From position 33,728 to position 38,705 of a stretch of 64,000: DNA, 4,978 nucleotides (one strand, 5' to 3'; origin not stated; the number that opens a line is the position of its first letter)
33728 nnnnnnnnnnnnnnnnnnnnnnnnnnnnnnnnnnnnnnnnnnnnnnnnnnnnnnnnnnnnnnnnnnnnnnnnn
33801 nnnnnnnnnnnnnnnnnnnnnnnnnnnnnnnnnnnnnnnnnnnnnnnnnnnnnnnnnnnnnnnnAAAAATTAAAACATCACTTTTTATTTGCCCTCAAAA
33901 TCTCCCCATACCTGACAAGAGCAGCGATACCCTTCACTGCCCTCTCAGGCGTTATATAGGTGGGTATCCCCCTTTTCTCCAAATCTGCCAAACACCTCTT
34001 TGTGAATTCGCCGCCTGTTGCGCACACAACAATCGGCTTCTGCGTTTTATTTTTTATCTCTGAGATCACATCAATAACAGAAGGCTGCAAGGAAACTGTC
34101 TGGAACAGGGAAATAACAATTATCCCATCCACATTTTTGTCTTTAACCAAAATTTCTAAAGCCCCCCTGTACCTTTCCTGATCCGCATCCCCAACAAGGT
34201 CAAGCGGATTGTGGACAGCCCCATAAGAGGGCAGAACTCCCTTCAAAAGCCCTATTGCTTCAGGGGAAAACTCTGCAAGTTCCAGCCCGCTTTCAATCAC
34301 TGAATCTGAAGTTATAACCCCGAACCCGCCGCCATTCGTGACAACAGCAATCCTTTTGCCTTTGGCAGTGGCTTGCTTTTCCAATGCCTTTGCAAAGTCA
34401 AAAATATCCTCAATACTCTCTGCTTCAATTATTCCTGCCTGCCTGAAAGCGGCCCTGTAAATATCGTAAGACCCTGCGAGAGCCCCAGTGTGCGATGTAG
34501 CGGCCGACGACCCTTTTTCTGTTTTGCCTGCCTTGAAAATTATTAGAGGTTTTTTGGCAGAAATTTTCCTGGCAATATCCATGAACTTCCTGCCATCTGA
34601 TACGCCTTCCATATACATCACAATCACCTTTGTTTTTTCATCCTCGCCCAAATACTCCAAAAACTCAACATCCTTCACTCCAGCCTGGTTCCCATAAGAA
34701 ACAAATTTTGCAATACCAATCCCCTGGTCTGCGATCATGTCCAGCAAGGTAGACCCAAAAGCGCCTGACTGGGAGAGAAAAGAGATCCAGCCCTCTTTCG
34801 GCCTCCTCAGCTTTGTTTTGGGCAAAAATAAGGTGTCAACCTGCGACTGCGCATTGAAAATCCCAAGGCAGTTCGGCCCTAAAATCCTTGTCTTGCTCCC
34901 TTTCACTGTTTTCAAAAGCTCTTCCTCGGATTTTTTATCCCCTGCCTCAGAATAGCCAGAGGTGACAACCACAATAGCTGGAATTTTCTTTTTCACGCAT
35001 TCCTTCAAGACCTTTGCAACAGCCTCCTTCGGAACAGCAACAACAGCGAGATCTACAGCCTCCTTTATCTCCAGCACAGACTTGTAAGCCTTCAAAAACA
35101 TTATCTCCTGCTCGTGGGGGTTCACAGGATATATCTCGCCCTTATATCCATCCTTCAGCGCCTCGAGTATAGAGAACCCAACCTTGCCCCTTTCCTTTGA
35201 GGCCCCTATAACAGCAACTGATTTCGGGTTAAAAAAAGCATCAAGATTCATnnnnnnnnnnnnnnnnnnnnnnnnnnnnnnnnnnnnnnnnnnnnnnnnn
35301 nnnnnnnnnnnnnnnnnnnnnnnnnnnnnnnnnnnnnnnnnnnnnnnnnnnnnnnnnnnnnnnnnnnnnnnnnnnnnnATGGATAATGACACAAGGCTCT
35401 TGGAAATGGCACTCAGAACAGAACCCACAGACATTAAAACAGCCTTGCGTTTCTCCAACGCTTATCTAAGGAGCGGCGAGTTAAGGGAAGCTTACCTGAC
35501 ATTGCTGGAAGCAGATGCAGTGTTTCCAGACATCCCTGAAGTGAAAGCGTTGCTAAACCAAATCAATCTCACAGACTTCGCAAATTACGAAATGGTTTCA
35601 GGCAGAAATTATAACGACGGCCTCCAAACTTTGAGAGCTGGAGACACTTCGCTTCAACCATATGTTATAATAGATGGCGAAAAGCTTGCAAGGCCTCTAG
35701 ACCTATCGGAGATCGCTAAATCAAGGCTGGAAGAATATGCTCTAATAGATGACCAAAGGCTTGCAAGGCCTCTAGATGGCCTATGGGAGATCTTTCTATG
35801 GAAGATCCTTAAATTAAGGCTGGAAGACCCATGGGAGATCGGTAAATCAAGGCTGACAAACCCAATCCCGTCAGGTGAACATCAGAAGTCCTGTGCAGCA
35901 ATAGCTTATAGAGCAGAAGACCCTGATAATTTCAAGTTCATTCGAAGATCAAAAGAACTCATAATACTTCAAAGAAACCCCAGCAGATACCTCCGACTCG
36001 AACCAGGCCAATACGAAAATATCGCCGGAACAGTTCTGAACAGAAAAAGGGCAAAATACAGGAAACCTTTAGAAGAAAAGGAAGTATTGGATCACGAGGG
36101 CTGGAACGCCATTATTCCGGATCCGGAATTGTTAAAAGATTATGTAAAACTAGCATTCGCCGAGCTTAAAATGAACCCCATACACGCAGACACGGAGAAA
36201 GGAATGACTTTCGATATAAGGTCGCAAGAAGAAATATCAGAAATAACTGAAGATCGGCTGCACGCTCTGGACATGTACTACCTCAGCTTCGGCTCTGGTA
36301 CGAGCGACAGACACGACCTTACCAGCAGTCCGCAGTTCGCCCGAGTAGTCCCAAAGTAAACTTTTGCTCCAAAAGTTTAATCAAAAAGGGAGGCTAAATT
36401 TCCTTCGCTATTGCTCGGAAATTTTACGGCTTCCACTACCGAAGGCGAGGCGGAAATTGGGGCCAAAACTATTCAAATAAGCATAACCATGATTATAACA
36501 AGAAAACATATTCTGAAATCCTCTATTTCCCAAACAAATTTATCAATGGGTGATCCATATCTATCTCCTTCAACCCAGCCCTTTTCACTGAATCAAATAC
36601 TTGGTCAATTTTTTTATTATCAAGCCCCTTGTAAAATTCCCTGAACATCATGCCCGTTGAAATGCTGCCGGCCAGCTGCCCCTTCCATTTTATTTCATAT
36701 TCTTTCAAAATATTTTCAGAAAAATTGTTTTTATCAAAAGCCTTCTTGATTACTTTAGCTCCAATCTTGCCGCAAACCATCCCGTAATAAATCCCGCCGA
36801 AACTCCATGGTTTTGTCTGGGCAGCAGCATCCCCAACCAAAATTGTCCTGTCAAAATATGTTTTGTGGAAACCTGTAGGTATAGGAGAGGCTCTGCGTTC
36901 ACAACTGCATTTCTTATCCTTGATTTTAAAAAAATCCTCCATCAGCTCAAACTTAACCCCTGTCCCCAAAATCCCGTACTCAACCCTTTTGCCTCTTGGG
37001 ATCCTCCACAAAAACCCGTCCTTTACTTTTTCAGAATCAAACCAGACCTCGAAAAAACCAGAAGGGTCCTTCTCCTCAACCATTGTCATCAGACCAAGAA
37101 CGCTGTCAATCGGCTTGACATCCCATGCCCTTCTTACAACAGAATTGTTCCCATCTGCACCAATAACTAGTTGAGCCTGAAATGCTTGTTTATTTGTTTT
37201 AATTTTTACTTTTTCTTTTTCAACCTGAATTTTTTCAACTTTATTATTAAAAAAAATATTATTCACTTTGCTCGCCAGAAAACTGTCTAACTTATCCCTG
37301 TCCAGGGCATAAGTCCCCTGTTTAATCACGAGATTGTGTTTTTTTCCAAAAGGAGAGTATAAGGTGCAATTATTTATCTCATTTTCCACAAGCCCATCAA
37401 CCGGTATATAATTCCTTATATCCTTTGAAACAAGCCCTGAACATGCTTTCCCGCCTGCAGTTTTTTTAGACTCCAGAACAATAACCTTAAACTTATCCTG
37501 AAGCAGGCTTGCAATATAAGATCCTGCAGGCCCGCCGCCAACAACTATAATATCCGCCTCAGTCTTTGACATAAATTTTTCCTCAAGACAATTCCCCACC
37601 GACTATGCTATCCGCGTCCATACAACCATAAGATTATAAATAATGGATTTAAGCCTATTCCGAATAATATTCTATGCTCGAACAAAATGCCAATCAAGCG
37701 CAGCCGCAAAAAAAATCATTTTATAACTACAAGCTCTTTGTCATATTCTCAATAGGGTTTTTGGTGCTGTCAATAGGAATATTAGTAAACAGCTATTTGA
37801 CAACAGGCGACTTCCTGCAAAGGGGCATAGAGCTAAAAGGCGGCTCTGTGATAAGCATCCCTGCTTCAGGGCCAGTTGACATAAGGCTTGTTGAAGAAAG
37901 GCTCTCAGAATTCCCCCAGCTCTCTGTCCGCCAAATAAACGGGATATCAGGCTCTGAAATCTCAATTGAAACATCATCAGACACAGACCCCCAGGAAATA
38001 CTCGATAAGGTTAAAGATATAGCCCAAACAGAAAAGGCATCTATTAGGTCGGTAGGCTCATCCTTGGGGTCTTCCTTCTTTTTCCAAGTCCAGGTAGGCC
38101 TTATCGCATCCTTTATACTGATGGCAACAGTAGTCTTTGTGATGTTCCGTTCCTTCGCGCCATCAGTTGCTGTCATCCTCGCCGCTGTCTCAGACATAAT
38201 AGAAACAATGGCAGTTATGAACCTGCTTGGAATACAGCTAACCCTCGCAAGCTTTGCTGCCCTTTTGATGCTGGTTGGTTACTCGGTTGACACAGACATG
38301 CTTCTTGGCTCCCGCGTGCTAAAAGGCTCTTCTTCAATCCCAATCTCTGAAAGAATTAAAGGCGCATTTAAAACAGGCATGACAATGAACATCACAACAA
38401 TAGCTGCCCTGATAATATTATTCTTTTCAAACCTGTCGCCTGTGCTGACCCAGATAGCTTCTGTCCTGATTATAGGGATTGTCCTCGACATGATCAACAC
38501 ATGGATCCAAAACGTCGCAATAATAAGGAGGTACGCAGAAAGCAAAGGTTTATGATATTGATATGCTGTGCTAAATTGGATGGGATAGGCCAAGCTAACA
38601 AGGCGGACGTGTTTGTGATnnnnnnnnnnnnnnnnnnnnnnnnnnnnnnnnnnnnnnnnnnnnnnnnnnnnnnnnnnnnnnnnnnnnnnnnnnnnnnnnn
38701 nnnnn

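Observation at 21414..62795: Seven intergenic copies of the 15-nt palindrome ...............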

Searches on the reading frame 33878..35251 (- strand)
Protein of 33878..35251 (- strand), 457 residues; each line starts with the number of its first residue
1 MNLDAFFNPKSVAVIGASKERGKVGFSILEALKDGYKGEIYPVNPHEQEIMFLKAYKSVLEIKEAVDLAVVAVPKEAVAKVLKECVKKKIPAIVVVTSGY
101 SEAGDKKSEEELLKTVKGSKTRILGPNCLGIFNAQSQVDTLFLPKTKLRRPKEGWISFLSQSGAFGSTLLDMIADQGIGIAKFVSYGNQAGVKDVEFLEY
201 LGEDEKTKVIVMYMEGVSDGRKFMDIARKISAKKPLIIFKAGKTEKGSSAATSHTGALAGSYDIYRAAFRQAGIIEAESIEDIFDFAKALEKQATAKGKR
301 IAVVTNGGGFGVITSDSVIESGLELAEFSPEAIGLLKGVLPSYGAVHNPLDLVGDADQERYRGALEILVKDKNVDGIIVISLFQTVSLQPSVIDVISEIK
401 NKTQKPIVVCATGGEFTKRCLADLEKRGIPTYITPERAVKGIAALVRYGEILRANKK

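Call 14: search_protein_families(library=pfam, proteins=[window:33878-35251:-])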
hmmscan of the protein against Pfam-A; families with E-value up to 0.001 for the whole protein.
window:33878-35251:- (457 aa): 5 families
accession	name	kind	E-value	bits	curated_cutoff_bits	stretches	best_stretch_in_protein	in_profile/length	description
PF13607.11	Succ_CoA_lig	-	1.2e-54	184.3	27.4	1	154-290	2-138/138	Succinyl-CoA ligase like flavodoxin domain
PF13380.12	CoA_binding_2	-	9.3e-25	87.8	22.8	1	10-132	1-114/116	CoA binding domain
PF02629.25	CoA_binding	-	4.1e-15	56.7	22.3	1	8-99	2-97/97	CoA binding domain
PF19045.5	Ligase_CoA_2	-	3.6e-11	43.8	23.7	1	302-442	2-148/162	Ligase-CoA domain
PF00549.24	Ligase_CoA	-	9.6e-06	26.2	24.5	0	331-415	10-94/128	CoA-ligase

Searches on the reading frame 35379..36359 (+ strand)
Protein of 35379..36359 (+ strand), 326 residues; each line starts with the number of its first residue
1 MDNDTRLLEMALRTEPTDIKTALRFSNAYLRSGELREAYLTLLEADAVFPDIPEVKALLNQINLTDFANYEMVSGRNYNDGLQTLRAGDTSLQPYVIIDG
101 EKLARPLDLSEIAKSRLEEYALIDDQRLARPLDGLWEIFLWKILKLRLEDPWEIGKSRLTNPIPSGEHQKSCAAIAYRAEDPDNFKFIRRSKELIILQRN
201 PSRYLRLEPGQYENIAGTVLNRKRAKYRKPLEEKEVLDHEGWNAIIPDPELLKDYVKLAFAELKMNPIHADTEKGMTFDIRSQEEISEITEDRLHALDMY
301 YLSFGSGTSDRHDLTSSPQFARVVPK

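Call 14: search_protein_families(library=pfam, proteins=[window:35379-36359:+])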
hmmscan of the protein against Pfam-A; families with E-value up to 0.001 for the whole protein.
window:35379-36359:+ (326 aa): 1 family
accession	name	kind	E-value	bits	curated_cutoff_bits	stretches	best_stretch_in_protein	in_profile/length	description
PF14559.12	TPR_19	-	6.2e-05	23.7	25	1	6-62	12-68/68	Tetratricopeptide repeat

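Call 31: search_protein_families(library=ncbifam, proteins=[window:35379-36359:+], max_evalue=0.01)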
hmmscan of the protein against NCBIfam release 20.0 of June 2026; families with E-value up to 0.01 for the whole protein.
window:35379-36359:+ (326 aa): 1 family
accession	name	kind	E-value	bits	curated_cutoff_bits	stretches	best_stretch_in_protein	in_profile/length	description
TIGR02917.1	PEP_TPR_lipo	equivalog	0.0096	13.8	312.2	0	3-64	551-612/899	XrtA/PEP-CTERM system TPR-repeat protein PrsT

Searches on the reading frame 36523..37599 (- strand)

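Call 52: search_protein_families(library=pfam, proteins=[window:36523-37599:-], max_evalue=0.0001)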
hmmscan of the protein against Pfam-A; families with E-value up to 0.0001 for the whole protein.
window:36523-37599:- (358 aa): 7 families
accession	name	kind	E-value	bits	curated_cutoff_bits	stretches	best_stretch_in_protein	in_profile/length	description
PF01494.25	FAD_binding_3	-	2.9e-09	37.1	22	0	117-174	119-186/349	FAD binding domain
PF12831.13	FAD_oxidored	-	2.2e-06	27.7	27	1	16-157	1-152/416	FAD dependent oxidoreductase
PF03486.20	HI0933_like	-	2.5e-06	27.5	50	0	16-61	2-49/244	HI0933-like protein Rossmann domain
PF13450.12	NAD_binding_8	-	6.7e-06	26.7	21.9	1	19-54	1-37/68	NAD(P)-binding Rossmann-like domain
PF13738.12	Pyr_redox_3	-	7.3e-06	25.9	30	0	110-151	93-134/305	Pyridine nucleotide-disulphide oxidoreductase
PF01946.23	Thi4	-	1.4e-05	24.9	26.2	1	8-55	11-60/235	Thi4 family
PF04820.20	Trp_halogenase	-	8.5e-05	22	21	0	16-46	1-36/458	Tryptophan halogenase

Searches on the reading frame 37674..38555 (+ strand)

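Call 52: search_protein_families(library=pfam, proteins=[window:37674-38555:+], max_evalue=0.0001)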
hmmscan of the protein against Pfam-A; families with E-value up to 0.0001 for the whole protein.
window:37674-38555:+ (293 aa): 1 family
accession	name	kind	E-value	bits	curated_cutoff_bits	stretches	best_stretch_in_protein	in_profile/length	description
PF02355.23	SecD_SecF_C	-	8.8e-27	94.2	20.5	1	112-288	5-187/189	Protein export membrane protein SecD/SecF, C-terminal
